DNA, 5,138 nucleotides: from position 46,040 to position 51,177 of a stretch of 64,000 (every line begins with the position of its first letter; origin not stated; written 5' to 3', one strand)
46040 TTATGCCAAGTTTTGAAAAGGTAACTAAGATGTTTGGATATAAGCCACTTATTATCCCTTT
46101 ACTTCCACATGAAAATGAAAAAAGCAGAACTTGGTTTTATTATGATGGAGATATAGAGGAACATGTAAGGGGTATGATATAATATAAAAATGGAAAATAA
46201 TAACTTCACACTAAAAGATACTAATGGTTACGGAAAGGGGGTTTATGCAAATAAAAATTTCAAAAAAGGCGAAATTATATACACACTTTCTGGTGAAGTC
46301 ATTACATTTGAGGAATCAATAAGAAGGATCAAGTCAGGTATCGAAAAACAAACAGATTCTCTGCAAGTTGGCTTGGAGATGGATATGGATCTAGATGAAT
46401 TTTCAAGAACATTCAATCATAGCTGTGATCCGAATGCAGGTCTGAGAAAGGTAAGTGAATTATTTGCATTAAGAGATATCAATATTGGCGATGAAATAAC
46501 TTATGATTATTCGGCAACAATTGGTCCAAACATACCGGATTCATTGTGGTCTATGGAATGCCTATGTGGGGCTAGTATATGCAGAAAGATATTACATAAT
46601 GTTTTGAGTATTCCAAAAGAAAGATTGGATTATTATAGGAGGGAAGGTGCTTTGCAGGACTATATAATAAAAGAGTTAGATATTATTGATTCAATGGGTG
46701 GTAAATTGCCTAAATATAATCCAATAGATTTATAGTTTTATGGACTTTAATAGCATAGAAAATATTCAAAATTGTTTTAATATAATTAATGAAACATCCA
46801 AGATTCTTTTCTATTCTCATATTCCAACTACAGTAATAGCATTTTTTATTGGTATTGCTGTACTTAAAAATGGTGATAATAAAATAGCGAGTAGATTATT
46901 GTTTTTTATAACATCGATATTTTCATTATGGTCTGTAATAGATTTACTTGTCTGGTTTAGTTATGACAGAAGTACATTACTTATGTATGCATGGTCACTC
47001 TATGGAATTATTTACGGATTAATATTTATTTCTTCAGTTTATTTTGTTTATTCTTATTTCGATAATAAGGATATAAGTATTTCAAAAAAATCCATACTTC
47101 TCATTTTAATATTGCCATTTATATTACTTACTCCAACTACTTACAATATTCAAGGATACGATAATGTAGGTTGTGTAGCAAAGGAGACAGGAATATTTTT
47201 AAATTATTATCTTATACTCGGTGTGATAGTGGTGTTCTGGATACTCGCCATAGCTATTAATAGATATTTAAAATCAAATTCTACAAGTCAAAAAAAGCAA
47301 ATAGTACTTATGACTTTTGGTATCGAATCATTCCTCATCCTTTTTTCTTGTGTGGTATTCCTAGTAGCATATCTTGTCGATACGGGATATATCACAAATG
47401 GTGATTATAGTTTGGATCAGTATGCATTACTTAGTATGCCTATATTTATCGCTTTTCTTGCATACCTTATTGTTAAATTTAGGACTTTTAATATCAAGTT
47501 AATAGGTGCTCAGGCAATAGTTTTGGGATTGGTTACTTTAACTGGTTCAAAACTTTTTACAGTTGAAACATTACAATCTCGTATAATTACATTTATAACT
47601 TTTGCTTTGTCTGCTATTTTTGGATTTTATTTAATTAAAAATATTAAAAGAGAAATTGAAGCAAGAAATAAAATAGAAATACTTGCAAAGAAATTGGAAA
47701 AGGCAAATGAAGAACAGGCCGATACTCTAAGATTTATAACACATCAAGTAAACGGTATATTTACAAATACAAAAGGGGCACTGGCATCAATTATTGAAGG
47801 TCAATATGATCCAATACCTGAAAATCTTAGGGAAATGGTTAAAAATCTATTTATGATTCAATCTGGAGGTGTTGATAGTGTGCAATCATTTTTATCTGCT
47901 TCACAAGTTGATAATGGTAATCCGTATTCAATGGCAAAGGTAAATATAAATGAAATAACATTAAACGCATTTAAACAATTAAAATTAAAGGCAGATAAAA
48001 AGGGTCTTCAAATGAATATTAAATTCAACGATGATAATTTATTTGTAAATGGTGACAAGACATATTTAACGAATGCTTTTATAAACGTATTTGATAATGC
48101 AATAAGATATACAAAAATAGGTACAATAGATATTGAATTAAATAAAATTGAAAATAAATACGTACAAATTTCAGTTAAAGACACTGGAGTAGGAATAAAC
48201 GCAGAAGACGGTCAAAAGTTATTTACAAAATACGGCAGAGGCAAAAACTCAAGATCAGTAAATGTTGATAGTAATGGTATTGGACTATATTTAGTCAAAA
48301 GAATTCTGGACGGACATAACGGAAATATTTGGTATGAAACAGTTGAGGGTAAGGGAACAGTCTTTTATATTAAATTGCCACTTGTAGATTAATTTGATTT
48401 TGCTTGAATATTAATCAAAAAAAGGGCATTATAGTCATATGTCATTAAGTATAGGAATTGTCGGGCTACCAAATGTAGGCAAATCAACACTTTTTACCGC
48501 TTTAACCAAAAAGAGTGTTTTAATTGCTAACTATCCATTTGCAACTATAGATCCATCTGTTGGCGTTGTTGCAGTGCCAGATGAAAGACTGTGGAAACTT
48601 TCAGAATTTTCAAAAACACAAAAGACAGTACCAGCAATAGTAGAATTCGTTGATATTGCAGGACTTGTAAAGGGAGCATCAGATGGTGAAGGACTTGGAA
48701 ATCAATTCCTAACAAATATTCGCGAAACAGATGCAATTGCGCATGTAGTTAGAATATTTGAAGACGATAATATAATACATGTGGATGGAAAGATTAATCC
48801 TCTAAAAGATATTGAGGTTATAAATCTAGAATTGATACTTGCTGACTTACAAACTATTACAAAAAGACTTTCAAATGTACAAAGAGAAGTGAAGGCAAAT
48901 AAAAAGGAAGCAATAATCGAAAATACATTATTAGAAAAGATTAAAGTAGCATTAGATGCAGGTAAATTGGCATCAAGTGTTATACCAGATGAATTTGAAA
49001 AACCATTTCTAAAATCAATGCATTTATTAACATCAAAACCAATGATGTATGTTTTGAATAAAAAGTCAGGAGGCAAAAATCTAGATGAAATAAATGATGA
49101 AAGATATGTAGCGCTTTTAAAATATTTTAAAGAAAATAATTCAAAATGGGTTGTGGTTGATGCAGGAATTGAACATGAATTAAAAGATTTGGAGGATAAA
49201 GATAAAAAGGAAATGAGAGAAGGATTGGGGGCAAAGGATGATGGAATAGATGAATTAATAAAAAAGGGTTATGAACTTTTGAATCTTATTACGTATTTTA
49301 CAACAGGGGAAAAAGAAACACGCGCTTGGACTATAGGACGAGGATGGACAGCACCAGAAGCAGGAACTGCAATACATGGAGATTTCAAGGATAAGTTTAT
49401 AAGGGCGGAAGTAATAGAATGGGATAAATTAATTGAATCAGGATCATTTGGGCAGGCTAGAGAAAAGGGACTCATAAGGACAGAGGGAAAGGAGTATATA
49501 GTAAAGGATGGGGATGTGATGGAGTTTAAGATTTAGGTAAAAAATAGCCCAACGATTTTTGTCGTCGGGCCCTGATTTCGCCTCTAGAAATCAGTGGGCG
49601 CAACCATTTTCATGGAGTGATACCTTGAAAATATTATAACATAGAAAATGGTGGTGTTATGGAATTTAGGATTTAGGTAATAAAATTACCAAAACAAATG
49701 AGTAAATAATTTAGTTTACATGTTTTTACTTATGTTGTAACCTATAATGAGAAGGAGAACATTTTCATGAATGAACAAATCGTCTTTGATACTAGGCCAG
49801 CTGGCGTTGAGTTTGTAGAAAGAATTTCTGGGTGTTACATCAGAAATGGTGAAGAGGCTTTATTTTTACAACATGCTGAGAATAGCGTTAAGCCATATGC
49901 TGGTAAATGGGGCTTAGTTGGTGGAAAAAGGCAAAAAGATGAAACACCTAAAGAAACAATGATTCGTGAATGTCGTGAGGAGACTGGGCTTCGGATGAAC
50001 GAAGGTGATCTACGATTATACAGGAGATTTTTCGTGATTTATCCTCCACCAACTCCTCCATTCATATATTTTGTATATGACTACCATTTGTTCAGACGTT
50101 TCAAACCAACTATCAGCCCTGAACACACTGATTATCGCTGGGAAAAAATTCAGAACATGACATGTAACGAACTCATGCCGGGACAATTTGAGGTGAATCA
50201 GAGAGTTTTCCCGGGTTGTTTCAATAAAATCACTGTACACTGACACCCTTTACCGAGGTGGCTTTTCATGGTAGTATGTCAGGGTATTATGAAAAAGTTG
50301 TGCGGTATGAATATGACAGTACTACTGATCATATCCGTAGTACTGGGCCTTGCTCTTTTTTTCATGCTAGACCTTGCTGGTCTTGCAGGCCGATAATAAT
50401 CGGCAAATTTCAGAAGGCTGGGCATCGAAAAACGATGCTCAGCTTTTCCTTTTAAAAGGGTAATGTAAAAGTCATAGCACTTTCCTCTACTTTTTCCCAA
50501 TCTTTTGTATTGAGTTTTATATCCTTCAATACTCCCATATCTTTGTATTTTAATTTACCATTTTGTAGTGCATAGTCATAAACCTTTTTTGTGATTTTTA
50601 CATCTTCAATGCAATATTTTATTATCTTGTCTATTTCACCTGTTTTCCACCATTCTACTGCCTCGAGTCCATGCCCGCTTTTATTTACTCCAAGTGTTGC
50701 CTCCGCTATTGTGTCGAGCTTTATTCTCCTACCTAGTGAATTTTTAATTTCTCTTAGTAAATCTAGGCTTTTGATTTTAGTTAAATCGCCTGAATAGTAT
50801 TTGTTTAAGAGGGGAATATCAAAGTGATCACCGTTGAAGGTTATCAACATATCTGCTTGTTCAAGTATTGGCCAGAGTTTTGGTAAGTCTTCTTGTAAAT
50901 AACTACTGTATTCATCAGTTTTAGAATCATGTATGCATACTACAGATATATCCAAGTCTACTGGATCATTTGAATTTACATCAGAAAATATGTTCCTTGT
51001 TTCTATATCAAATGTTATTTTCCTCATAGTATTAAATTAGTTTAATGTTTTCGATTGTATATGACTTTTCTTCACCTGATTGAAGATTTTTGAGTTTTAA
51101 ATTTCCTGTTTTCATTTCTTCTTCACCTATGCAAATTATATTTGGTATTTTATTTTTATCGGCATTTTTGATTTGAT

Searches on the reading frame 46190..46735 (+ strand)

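Call 107: search_protein_families(library=pfam, proteins=[window:46190-46735:+], max_evalue=0.001)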
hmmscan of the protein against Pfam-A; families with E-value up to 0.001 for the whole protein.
window:46190-46735:+ (181 aa): 1 family
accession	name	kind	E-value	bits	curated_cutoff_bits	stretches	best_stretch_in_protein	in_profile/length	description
PF00856.33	SET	-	1.9e-15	57.6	22.4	1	15-108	1-105/105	SET domain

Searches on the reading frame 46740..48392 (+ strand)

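Call 107: search_protein_families(library=pfam, proteins=[window:46740-48392:+], max_evalue=0.001)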
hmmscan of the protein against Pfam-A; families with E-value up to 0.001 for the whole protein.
window:46740-48392:+ (550 aa): 1 family
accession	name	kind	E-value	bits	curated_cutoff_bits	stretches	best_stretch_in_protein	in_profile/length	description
PF02518.31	HATPase_c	-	9.4e-25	87.7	26.4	1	438-548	1-109/111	Histidine kinase-, DNA gyrase B-, and HSP90-like ATPase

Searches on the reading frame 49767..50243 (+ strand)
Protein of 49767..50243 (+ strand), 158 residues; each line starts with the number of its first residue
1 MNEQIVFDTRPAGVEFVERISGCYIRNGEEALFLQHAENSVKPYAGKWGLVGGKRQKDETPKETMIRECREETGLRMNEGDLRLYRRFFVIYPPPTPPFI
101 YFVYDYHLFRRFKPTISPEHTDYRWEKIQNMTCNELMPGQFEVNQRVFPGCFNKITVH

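Call 5: search_protein_families(library=pfam, proteins=[window:49767-50243:+], max_evalue=0.1)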
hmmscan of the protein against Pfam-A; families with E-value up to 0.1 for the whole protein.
window:49767-50243:+ (158 aa): 1 family
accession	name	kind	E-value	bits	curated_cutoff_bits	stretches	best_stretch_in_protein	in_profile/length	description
PF00293.34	NUDIX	-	1.2e-15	58.1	21.1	1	22-138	7-125/134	NUDIX domain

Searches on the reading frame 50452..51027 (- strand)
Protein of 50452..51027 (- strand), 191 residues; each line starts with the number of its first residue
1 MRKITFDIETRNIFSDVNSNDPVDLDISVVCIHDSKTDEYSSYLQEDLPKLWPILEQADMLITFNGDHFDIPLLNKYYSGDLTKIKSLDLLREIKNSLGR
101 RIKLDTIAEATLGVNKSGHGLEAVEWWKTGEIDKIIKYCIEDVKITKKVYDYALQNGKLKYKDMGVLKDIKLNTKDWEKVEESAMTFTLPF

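Call 5: search_protein_families(library=pfam, proteins=[window:50452-51027:-], max_evalue=0.1)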
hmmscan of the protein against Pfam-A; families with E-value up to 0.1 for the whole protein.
window:50452-51027:- (191 aa): 5 families
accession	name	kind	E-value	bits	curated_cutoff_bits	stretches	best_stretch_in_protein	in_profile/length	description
PF13482.12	RNase_H_2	-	6.4e-15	55.9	22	1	6-153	3-164/165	RNase_H superfamily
PF10108.15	DNA_pol_B_exo2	-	1.4e-06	28.6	24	1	88-160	106-181/213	Predicted 3'-5' exonuclease related to the exonuclease domain of PolB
PF01612.26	DNA_pol_A_exo1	-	9.5e-05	22.7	23.6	1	44-152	60-167/173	3'-5' exonuclease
PF03104.25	DNA_pol_B_exo1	-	0.0037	17.1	23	0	58-79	159-180/242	DNA polymerase family B, exonuclease domain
PF18136.6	DNApol_Exo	-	0.071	12.7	26.7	0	131-153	256-278/282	DNA mitochondrial polymerase exonuclease domain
